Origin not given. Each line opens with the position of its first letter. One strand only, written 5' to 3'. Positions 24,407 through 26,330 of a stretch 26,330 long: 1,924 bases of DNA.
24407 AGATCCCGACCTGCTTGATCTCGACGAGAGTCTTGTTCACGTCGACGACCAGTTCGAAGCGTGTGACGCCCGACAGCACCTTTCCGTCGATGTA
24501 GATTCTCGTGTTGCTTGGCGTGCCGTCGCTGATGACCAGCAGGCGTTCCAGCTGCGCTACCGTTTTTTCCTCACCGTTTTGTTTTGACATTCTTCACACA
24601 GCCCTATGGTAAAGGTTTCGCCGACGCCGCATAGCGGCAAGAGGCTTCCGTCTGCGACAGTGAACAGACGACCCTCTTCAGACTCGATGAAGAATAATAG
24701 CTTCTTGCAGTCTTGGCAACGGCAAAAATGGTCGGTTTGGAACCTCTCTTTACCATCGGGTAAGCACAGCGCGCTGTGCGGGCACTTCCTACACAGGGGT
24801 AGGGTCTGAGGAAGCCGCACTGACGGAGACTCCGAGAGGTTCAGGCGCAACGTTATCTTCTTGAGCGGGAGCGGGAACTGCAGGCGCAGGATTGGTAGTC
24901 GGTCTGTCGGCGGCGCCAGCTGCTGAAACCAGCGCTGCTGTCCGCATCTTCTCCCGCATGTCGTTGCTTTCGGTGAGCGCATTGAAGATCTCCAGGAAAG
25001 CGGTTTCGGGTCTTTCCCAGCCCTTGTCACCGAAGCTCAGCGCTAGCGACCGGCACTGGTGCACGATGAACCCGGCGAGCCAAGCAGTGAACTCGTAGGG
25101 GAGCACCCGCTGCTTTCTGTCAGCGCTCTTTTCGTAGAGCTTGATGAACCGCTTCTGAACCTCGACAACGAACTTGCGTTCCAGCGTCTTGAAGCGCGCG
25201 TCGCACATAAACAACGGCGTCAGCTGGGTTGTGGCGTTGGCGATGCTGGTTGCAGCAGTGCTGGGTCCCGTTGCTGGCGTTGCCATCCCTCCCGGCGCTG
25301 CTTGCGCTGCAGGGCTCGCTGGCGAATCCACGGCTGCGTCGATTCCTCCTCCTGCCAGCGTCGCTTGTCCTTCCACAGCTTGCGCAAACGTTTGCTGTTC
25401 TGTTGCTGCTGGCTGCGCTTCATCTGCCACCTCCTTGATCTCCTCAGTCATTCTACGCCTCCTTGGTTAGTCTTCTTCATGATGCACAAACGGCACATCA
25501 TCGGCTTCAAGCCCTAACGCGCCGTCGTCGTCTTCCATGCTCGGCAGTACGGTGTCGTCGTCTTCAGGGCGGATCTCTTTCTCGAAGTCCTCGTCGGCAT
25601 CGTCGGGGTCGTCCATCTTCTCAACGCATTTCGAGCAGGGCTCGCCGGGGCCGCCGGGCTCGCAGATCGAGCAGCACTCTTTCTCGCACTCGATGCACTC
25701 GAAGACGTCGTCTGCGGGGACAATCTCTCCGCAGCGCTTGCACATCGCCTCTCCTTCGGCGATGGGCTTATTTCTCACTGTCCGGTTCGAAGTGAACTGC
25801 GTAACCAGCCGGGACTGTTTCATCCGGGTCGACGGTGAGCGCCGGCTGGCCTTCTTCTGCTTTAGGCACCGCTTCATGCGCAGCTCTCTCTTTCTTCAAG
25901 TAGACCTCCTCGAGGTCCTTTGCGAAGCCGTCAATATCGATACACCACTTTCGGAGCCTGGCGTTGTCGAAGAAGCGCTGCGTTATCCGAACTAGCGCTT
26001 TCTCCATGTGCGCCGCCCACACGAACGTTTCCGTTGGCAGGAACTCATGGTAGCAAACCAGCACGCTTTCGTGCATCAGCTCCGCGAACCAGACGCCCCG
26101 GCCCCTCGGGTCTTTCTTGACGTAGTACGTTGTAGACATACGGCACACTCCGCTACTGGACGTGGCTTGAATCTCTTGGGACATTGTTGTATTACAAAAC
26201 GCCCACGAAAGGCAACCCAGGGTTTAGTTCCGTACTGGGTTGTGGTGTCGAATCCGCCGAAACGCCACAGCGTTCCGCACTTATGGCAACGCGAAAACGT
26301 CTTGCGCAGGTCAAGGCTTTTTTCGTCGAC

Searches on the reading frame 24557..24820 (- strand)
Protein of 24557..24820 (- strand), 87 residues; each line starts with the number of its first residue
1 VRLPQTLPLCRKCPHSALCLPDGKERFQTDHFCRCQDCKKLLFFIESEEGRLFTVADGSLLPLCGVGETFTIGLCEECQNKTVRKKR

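Call 6: search_protein_families(library=pfam, max_evalue=1, proteins=[window:24557-24820:-])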
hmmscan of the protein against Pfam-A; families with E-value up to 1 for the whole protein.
window:24557-24820:- (87 aa): 1 family
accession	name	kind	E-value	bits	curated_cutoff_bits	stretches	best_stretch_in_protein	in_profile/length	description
PF23546.1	Zn_ribbon_TOP3B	-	0.028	14.5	27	1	31-53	5-27/40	DNA topoisomerase 3-beta zinc ribbon domain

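Call 7: search_protein_families(library=phrogs, max_evalue=1, proteins=[window:24557-24820:-])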
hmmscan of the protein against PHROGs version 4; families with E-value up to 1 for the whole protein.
window:24557-24820:- (87 aa): 2 families
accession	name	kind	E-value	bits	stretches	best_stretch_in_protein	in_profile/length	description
phrog_31381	-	unknown function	0.25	12.2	1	11-49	50-88/196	-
phrog_22675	-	unknown function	0.54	11.4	1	26-48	30-51/56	-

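Call 22: search_protein_families(library=padloc, max_evalue=1, proteins=[window:24557-24820:-])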
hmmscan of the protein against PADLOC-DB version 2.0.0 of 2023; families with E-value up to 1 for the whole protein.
window:24557-24820:- (87 aa): 1 family
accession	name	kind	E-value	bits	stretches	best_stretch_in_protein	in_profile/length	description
PDLC01747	Cas1g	-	0.0086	12.7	1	8-51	165-208/523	-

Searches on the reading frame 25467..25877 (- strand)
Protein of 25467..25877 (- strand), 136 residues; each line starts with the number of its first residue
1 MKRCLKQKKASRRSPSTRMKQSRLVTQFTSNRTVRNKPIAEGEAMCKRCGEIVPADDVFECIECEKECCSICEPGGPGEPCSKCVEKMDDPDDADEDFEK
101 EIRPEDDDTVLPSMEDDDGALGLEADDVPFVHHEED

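Call 91: find_encoding_contigs(protein=window:25467-25877:-, flank=10000, max_places=8)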
Protein window:25467-25877:- (136 aa): no gene with exactly this product is on record in the collection.

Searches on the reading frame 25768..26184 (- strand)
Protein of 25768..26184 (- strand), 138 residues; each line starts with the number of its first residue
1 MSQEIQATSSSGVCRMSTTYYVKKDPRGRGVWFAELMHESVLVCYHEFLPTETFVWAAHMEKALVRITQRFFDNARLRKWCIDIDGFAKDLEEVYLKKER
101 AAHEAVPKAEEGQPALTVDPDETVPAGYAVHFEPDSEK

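Call 90: find_encoding_contigs(protein=window:25768-26184:-, flank=10000, max_places=8)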
Protein window:25768-26184:- (138 aa): no gene with exactly this product is on record in the collection.

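Call 93: find_encoding_contigs(protein=window:25768-26139:-, flank=10000, max_places=8)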
Protein window:25768-26139:- (123 aa): 6 contigs read that carry it; 5 places shown.
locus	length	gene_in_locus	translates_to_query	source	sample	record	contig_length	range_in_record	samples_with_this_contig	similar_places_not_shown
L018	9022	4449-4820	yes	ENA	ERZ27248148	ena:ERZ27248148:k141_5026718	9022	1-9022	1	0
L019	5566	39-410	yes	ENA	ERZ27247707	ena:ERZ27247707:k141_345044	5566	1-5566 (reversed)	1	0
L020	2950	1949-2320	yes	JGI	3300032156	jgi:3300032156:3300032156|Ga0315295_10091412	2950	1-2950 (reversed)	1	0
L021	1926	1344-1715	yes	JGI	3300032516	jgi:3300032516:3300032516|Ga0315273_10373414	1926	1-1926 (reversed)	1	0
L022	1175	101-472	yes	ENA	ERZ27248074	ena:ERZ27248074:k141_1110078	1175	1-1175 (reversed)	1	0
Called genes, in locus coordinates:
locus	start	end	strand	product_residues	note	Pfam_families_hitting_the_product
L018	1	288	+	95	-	?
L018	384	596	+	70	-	-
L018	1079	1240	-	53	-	-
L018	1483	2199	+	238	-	-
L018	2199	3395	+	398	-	-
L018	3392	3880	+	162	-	-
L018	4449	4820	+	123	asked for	-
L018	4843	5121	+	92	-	-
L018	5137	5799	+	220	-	-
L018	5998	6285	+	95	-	-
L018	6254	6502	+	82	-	-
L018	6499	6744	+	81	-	-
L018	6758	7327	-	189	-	-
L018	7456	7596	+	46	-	-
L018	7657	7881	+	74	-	-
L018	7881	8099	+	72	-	-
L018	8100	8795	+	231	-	-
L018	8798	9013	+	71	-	-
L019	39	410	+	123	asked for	-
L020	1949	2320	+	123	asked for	-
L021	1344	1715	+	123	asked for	-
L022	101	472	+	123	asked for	-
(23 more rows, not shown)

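Call 97: search_protein_families(library=pfam, max_evalue=0.01, proteins=[L018:1483-2199:+, L018:2199-3395:+, L018:3392-3880:+, L018:4843-5121:+, L018:1-288:+, L018:384-596:+])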
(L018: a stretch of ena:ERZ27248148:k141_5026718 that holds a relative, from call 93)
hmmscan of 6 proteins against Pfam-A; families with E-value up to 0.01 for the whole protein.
L018:1483-2199:+ (238 aa): 0 families

L018:2199-3395:+ (398 aa): 0 families

L018:3392-3880:+ (162 aa): 2 families
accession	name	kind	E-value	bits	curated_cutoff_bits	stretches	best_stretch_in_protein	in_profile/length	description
PF04981.18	NMD3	-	0.00042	20.4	24.9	0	79-112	12-44/243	NMD3 family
PF09723.15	Zn_ribbon_8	-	0.0058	17.1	34.4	0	19-46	8-34/41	Zinc ribbon domain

L018:4843-5121:+ (92 aa): 0 families

L018:1-288:+ (95 aa): 0 families

L018:384-596:+ (70 aa): 0 families
